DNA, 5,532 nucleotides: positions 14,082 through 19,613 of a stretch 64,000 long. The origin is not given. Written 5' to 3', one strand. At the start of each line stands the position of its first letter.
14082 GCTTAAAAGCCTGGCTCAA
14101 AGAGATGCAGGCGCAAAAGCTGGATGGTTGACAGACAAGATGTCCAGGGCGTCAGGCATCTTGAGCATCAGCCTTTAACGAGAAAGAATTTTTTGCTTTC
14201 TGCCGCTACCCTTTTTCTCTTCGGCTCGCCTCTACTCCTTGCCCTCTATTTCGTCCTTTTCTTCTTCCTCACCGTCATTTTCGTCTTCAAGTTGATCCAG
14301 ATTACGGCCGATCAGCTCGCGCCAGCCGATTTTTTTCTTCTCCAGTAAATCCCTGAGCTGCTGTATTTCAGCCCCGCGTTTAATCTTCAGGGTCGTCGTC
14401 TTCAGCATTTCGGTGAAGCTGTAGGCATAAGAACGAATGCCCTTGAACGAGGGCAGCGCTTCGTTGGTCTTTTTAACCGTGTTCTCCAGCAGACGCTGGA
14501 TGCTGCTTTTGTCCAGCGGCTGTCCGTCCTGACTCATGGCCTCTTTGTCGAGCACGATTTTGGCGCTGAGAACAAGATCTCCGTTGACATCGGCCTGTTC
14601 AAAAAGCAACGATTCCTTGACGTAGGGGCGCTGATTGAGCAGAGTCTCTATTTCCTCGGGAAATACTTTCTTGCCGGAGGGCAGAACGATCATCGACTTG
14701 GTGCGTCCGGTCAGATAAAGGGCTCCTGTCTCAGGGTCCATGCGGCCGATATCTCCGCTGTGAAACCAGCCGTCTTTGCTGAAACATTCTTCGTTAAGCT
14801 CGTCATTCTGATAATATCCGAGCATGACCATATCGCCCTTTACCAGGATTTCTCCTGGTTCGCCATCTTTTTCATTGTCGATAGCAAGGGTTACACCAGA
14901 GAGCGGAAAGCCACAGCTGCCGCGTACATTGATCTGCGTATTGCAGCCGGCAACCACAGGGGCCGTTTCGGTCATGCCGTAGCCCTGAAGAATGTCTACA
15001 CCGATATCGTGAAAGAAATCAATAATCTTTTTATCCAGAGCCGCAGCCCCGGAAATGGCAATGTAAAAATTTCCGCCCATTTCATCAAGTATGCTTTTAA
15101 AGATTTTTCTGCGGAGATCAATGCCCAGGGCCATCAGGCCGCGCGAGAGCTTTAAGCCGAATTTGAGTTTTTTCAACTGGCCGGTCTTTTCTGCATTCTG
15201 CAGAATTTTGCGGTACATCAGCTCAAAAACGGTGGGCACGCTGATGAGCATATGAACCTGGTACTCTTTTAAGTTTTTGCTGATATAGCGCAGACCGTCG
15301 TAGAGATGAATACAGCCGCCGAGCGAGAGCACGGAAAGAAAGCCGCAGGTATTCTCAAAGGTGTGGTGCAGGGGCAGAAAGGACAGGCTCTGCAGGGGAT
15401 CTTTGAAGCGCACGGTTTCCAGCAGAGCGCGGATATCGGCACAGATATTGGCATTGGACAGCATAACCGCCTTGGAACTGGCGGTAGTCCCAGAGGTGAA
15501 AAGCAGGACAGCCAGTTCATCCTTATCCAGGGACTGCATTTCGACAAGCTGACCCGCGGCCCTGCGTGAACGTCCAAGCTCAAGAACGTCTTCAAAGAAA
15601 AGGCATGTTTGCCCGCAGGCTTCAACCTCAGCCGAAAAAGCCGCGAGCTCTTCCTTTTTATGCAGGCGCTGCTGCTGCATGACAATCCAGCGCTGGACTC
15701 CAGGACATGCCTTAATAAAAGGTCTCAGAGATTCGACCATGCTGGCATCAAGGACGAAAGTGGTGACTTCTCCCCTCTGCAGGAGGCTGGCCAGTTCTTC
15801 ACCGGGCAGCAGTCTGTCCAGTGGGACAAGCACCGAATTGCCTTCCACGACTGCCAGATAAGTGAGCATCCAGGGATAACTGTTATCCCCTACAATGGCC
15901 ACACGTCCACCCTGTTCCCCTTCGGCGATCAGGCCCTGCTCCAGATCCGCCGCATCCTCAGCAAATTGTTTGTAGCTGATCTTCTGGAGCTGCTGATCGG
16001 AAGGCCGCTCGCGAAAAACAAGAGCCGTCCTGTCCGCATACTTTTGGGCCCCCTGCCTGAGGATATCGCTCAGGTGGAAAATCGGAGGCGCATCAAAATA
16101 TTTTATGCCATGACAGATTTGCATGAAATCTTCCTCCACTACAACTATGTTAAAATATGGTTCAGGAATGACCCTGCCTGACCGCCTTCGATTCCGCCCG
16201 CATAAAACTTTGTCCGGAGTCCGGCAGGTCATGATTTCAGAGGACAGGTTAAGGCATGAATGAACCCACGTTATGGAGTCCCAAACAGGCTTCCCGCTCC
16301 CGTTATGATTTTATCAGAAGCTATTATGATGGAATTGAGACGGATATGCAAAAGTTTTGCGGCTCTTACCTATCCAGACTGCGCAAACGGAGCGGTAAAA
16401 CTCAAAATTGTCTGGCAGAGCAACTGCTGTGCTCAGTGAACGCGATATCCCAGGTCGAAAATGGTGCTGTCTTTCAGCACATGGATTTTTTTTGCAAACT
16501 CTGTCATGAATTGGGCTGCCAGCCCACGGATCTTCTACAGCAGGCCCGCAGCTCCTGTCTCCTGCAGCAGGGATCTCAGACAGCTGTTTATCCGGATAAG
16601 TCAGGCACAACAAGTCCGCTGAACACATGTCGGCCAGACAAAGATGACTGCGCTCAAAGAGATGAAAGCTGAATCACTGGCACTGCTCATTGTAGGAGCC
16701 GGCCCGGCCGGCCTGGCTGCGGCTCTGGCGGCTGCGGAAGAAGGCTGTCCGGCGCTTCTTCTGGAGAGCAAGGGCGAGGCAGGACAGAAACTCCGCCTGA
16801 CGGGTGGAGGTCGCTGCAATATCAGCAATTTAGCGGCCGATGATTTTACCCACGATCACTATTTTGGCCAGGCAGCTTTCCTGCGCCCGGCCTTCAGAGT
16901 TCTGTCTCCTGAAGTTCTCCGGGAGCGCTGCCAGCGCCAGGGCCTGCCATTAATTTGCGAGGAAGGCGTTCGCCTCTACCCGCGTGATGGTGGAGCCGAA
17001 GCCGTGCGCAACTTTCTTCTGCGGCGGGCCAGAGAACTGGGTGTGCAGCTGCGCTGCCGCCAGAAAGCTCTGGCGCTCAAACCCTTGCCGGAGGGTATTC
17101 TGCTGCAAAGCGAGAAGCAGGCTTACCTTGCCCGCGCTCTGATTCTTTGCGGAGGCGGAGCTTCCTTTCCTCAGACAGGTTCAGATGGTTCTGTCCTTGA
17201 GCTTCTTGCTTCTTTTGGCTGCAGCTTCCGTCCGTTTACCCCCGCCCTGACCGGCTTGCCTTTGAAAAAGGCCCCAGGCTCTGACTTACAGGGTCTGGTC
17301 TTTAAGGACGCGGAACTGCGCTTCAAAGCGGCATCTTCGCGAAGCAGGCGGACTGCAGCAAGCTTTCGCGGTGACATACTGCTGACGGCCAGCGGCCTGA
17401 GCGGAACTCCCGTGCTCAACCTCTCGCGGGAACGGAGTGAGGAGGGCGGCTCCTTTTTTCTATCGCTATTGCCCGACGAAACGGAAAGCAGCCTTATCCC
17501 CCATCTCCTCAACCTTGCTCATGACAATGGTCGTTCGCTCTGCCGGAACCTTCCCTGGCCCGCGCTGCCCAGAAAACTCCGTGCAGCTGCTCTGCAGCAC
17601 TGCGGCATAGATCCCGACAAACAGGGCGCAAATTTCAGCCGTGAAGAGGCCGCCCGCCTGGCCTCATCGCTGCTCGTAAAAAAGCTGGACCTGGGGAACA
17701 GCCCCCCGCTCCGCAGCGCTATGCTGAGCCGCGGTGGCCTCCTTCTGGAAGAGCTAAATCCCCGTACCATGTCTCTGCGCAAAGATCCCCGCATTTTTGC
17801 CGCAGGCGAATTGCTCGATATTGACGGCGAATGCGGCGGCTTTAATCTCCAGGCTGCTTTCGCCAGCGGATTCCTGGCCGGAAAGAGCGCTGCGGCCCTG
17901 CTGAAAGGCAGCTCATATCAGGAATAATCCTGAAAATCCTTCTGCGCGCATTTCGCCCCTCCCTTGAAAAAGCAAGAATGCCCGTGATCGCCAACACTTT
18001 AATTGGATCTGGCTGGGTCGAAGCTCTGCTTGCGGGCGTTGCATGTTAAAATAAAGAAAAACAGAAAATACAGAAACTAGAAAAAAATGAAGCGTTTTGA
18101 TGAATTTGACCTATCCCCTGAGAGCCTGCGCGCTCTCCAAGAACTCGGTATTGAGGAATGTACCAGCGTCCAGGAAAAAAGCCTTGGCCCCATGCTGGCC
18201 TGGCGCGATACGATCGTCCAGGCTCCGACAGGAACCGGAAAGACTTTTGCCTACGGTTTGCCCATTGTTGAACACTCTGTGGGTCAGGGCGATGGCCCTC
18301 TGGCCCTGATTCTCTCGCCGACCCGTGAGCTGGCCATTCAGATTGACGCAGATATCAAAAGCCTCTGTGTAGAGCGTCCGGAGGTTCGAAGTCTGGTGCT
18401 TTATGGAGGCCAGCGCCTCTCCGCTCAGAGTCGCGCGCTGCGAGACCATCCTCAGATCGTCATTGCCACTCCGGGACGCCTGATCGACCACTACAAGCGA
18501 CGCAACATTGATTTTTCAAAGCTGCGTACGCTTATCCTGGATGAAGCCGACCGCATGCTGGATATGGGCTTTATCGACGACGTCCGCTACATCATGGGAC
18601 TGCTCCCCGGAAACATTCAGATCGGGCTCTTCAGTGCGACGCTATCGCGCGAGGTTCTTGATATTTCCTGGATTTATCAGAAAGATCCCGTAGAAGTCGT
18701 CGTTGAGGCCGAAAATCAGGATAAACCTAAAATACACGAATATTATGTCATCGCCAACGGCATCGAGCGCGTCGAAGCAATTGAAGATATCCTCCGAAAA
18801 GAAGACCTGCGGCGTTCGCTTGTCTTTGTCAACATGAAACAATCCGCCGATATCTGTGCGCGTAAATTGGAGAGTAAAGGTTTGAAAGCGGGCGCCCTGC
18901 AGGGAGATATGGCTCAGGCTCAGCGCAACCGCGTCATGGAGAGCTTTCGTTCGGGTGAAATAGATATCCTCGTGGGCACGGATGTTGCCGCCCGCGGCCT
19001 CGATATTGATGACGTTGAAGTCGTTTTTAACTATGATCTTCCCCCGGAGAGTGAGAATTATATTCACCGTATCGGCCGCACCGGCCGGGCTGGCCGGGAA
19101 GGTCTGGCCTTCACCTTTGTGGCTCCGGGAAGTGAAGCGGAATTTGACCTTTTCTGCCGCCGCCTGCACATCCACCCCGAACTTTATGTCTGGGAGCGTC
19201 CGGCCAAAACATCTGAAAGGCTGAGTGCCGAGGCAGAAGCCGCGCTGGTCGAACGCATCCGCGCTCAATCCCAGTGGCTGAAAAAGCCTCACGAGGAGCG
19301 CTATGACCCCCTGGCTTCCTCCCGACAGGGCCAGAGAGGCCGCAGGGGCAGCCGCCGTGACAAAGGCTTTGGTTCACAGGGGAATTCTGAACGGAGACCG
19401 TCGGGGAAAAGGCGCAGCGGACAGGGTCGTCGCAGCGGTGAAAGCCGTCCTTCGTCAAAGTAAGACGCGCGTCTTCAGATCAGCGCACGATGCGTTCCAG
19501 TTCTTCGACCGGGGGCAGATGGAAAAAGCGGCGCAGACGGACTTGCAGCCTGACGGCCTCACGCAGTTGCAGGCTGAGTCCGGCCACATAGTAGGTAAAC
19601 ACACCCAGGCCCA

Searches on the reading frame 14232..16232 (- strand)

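Call 11: search_protein_families(library=pfam, proteins=[window:14232-16232:-], max_evalue=0.001)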
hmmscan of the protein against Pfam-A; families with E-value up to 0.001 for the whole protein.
window:14232-16232:- (666 aa): 2 families
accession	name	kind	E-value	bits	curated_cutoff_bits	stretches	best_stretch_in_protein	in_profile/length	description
PF00501.34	AMP-binding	-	1e-64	219.2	29.9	1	59-474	2-384/384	AMP-binding enzyme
PF23562.2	AMP-binding_C_3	-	2.8e-05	24.9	20.8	1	513-621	2-107/124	AMP-binding enzyme C-terminal domain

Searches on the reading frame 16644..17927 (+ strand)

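Call 11: search_protein_families(library=pfam, proteins=[window:16644-17927:+], max_evalue=0.001)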
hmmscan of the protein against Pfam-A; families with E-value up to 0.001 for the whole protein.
window:16644-17927:+ (427 aa): 9 families
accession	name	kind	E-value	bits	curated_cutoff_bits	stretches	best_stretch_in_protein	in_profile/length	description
PF03486.20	HI0933_like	-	7.9e-58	196.2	50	1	14-414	3-243/244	HI0933-like protein Rossmann domain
PF22780.1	HI0933_like_1st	-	1.4e-15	57.9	27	1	200-351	2-155/165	HI0933-like protein barrel and H2TH domain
PF01266.30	DAO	-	3.5e-08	33.8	27.9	0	80-174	113-206/353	FAD dependent oxidoreductase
PF01134.28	GIDA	-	7e-07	29.1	22.1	0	15-44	3-32/391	Glucose inhibited division protein A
PF00890.30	FAD_binding_2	-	2.2e-06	27.6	20.4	1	14-65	2-53/414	FAD binding domain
PF13738.12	Pyr_redox_3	-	4.2e-06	26.7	30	1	15-50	1-36/305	Pyridine nucleotide-disulphide oxidoreductase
PF12831.13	FAD_oxidored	-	1.7e-05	24.8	27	1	14-47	2-35/416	FAD dependent oxidoreductase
PF07992.20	Pyr_redox_2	-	4.9e-05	23.3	26.1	0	14-44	3-33/291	Pyridine nucleotide-disulphide oxidoreductase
PF13450.12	NAD_binding_8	-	0.00017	22.2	21.9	1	16-47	1-32/68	NAD(P)-binding Rossmann-like domain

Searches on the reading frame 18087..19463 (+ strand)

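Call 11: search_protein_families(library=pfam, proteins=[window:18087-19463:+], max_evalue=0.001)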
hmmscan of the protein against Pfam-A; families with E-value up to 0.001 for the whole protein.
window:18087-19463:+ (458 aa): 3 families
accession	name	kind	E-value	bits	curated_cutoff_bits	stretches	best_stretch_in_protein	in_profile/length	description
PF00270.35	DEAD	-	3.8e-44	150.8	26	1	26-192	1-166/167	DEAD/DEAH box helicase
PF00271.37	Helicase_C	-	3.5e-33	114.6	23.5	1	228-336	2-110/110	Helicase conserved C-terminal domain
PF04851.21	ResIII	-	2.9e-06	27.7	22.5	1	40-187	24-163/164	Type III restriction enzyme, res subunit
